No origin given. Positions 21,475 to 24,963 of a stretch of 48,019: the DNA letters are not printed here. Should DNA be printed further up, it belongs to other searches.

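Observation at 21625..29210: Duplicated 'membrane-anchored beta-propeller + secreted mosaic adhesin' pairs behind a coiled-coil lytic transglycosylase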

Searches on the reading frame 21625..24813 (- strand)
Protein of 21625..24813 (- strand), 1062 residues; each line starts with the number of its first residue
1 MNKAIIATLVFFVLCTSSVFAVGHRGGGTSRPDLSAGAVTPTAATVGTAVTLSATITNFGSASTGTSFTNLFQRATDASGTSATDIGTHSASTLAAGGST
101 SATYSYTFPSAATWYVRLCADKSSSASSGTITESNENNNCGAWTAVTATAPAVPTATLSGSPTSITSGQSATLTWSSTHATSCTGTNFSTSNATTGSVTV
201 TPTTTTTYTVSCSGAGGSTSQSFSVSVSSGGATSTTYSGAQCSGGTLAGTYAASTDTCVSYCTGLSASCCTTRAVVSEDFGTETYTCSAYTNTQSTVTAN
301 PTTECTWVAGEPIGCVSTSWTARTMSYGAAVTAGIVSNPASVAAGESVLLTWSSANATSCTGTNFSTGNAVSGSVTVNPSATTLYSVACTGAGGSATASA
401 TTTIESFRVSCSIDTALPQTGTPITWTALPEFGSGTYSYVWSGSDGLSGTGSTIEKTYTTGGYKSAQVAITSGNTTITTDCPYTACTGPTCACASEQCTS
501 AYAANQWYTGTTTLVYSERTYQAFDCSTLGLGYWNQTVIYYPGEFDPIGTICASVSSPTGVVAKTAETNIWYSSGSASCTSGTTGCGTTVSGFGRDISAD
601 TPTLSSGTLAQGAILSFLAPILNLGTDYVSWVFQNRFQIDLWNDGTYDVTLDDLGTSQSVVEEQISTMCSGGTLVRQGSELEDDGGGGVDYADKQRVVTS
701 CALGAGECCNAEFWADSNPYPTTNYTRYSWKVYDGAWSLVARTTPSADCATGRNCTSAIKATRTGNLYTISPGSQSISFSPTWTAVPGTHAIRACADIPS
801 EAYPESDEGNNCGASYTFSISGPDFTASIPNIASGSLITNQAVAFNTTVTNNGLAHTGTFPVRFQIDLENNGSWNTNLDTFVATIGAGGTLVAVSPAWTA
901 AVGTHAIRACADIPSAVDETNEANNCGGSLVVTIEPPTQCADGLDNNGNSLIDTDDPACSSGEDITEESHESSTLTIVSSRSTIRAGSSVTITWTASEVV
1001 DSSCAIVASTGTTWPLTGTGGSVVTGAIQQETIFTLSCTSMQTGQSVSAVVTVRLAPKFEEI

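Call 3: search_protein_families(library=pfam, proteins=[window:21625-24813:-], max_evalue=1)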
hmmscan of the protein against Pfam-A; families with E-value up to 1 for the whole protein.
window:21625-24813:- (1062 aa): 1 family
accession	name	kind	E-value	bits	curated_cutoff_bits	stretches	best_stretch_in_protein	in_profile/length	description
PF07705.17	CARDB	-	2.7e-22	79.3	22.7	2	32-140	2-98/101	CARDB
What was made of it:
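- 21625..24813 (-): Mosaic B (ORF5, 1062 aa). A signal peptide is followed by CARDB domains (three NNCG ends), two TLTWSS Ig-like modules, a PKD-like module, a WYTGT cysteine module, one acidic disulfide repeat and a C-terminal Ig-like module with tail. CARDB 79 bits (call 3).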

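Call 4: search_protein_families(library=ncbifam, proteins=[window:21625-24813:-], max_evalue=1)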
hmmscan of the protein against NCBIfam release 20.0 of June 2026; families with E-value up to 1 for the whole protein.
window:21625-24813:- (1062 aa): 2 families
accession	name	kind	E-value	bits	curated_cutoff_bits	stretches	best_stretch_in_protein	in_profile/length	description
NF033662.1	acid_disulf_rpt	repeat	6.3e-05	22.6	41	1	938-961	5-28/32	acidic double-disulfide repeat-containing protein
NF052324.1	PorU_rel_Nterm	equivalog_domain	0.013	13.7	450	1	818-925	766-879/879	putative type IX secretion system sortase PorU2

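Call 46: search_solved_structures(query=window:21625-24813:-, max_evalue=0.01)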
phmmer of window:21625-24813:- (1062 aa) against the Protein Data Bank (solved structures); distinct sequences matched with E-value up to 0.01: 0.
